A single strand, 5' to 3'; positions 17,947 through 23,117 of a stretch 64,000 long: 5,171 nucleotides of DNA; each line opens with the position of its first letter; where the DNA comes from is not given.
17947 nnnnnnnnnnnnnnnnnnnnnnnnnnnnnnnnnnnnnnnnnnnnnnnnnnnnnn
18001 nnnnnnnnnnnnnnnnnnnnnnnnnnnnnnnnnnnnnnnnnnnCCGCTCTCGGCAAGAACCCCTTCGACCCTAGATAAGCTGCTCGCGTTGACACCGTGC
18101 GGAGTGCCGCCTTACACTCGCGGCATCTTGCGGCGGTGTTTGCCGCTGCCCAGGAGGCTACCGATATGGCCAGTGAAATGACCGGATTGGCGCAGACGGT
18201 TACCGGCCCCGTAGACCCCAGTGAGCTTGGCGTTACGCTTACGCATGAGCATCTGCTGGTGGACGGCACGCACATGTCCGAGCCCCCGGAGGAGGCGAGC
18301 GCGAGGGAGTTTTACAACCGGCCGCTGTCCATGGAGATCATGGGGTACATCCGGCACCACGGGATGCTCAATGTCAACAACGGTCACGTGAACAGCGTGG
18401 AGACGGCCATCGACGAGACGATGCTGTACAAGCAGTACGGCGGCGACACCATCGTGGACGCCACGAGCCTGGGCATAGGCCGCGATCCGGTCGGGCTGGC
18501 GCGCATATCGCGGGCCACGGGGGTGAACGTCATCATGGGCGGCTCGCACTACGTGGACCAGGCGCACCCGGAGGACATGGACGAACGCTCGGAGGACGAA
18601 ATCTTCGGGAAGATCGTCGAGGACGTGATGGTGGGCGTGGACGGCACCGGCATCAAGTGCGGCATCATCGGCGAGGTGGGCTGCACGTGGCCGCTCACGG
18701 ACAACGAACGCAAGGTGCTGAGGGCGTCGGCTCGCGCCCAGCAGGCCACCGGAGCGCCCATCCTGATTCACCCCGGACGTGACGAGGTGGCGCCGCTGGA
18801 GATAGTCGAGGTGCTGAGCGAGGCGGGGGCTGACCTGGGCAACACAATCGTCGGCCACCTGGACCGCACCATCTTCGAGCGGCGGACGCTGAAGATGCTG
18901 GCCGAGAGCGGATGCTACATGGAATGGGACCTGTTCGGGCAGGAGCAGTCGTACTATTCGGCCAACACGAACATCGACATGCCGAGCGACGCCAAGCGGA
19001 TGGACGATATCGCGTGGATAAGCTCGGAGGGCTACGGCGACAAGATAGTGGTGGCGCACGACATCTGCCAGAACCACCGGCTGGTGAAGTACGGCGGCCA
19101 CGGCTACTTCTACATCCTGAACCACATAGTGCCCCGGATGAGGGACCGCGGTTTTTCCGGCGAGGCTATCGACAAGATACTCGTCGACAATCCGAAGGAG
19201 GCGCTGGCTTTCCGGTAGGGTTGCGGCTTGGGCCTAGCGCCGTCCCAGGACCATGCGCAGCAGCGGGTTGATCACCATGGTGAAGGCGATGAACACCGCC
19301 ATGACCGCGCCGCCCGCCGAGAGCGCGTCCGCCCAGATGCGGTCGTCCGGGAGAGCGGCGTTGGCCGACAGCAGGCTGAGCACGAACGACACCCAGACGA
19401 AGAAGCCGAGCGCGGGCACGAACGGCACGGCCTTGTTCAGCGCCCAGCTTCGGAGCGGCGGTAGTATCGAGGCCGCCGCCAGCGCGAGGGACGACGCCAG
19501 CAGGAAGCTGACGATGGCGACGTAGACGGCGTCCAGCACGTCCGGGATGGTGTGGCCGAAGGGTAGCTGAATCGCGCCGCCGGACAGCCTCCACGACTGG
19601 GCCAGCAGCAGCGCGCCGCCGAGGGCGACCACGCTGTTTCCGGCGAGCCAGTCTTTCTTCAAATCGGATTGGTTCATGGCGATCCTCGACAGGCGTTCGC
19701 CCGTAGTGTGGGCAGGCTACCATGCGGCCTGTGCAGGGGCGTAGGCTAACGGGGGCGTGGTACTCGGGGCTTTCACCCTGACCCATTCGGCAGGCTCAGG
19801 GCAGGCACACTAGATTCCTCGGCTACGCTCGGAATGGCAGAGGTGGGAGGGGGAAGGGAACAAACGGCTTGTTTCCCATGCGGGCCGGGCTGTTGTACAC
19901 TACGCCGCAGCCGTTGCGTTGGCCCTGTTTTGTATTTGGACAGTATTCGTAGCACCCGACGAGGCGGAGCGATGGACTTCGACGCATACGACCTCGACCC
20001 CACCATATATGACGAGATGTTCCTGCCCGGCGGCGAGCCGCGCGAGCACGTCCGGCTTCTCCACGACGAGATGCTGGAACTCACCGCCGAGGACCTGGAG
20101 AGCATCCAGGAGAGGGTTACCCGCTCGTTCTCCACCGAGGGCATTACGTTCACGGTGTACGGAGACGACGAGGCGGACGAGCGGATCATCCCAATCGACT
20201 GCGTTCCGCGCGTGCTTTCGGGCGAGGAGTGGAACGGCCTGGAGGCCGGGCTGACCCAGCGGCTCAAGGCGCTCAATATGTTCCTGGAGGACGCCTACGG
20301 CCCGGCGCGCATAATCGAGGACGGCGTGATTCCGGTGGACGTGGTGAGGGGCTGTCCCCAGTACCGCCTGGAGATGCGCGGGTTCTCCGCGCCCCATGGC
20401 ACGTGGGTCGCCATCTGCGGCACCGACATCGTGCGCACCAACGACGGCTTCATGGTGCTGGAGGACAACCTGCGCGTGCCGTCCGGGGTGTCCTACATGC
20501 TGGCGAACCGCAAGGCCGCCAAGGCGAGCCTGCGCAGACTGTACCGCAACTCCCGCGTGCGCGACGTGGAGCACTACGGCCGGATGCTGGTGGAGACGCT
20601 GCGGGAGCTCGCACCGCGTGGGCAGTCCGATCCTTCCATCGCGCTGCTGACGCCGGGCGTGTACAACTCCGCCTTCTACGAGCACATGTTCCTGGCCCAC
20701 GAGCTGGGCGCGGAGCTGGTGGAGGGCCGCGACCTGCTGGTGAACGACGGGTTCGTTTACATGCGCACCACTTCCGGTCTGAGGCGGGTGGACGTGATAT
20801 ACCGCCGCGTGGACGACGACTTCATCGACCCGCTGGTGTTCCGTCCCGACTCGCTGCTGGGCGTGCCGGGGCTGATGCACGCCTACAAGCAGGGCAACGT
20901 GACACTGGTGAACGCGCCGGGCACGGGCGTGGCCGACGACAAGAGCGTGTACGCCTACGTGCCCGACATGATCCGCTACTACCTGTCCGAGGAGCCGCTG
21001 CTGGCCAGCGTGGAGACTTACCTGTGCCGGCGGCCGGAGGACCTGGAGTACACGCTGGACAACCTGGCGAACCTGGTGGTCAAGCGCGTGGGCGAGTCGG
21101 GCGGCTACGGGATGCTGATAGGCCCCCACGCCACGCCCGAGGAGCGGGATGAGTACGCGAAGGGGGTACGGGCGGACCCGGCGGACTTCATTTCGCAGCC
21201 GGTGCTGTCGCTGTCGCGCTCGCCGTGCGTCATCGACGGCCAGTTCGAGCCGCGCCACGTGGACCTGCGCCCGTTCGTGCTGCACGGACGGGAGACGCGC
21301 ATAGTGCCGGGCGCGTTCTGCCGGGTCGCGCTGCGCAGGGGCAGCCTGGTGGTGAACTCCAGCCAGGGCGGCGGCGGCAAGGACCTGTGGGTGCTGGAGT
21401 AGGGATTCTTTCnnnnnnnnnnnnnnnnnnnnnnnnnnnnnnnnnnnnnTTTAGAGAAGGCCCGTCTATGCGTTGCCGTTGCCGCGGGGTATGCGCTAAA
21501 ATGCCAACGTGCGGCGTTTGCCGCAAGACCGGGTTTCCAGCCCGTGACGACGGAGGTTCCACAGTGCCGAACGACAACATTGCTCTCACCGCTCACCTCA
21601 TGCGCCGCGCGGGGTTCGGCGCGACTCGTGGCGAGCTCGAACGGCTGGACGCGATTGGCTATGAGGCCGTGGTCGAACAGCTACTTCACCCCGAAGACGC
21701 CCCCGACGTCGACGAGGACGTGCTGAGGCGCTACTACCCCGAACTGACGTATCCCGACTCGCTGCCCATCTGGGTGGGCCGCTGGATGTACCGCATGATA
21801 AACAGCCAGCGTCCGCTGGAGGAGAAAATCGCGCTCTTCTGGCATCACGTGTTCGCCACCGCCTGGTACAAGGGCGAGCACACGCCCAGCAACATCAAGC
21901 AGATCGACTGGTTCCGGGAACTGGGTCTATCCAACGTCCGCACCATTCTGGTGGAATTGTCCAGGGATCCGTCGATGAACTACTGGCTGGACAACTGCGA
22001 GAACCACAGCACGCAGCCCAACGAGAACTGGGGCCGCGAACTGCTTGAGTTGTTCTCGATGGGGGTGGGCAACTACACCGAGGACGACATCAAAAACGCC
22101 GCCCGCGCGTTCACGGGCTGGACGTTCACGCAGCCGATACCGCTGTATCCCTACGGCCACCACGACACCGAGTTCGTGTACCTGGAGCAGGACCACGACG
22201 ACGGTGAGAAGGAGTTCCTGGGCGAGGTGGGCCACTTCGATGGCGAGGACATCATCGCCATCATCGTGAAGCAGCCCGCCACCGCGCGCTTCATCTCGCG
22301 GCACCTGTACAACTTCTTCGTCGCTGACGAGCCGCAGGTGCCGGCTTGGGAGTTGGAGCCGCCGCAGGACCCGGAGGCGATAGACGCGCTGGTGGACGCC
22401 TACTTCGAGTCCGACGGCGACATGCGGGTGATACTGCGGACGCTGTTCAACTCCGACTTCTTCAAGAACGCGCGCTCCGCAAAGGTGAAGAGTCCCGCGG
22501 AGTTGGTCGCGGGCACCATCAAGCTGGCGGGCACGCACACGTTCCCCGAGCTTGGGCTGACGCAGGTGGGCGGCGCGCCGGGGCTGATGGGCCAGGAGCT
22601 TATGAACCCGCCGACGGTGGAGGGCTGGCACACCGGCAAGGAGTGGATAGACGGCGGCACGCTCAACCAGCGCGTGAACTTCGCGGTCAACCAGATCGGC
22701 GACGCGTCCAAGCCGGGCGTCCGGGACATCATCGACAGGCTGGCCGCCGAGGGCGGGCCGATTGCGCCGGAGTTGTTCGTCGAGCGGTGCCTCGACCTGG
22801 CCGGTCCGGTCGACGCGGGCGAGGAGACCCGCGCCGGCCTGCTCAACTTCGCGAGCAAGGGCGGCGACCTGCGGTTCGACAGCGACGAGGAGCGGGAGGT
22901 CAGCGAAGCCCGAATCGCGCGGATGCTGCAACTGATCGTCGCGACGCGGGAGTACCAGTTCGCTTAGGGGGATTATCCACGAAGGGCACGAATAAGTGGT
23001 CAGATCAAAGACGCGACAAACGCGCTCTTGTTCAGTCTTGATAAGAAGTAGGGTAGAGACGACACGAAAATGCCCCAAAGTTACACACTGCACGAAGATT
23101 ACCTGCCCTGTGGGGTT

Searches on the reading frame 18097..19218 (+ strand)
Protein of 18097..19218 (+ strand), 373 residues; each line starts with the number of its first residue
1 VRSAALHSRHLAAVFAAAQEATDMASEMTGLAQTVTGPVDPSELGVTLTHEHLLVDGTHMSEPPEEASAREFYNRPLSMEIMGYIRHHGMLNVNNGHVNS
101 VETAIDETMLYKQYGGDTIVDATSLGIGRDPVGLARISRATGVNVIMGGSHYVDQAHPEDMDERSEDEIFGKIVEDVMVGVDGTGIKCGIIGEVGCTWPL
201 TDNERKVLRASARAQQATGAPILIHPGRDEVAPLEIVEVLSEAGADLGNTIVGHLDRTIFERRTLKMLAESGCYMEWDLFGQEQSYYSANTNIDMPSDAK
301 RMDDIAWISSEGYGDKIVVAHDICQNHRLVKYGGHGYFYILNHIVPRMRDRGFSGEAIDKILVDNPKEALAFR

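Call 32: search_protein_families(library=pfam, proteins=[window:18097-19218:+], max_evalue=0.00001)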
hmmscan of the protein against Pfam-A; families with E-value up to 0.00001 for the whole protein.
window:18097-19218:+ (373 aa): 1 family
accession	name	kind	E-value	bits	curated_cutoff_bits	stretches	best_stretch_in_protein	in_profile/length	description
PF02126.24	PTE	-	4.2e-86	289.5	22.4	1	39-370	1-297/298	Phosphotriesterase family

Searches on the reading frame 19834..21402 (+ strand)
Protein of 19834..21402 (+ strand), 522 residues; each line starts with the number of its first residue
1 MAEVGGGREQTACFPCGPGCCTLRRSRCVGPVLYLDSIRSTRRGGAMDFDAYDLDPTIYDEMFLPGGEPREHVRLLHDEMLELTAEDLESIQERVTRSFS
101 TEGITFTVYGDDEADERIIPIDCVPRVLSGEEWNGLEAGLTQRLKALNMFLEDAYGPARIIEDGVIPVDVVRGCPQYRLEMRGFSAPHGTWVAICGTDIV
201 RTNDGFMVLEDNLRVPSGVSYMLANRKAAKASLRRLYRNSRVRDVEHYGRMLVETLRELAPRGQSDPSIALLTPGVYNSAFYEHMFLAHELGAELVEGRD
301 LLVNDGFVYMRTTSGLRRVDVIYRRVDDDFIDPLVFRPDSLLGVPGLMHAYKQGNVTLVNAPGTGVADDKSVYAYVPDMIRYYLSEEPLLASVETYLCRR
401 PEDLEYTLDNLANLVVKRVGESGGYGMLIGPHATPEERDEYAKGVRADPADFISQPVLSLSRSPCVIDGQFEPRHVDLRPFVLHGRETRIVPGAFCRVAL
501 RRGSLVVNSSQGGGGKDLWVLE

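Call 32: search_protein_families(library=pfam, proteins=[window:19834-21402:+], max_evalue=0.00001)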
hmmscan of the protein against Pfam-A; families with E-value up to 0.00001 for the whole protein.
window:19834-21402:+ (522 aa): 2 families
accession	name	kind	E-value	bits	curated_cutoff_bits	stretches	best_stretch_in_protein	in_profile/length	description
PF14403.11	CP_ATPgrasp_2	-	7.9e-156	519.1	32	1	125-499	1-374/374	Circularly permuted ATP-grasp type 2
PF04174.18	CP_ATPgrasp_1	-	6.9e-141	469.5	23.1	1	125-455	1-332/332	A circularly permuted ATPgrasp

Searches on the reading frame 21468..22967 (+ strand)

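Call 33: search_protein_families(library=pfam, proteins=[window:21468-22967:+], max_evalue=0.00001)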
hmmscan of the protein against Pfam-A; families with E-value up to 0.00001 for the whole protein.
window:21468-22967:+ (499 aa): 1 family
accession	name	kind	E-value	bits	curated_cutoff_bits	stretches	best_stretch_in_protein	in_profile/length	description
PF08811.16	DUF1800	-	8.8e-95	318.8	26.1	1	43-497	1-418/419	Protein of unknown function (DUF1800)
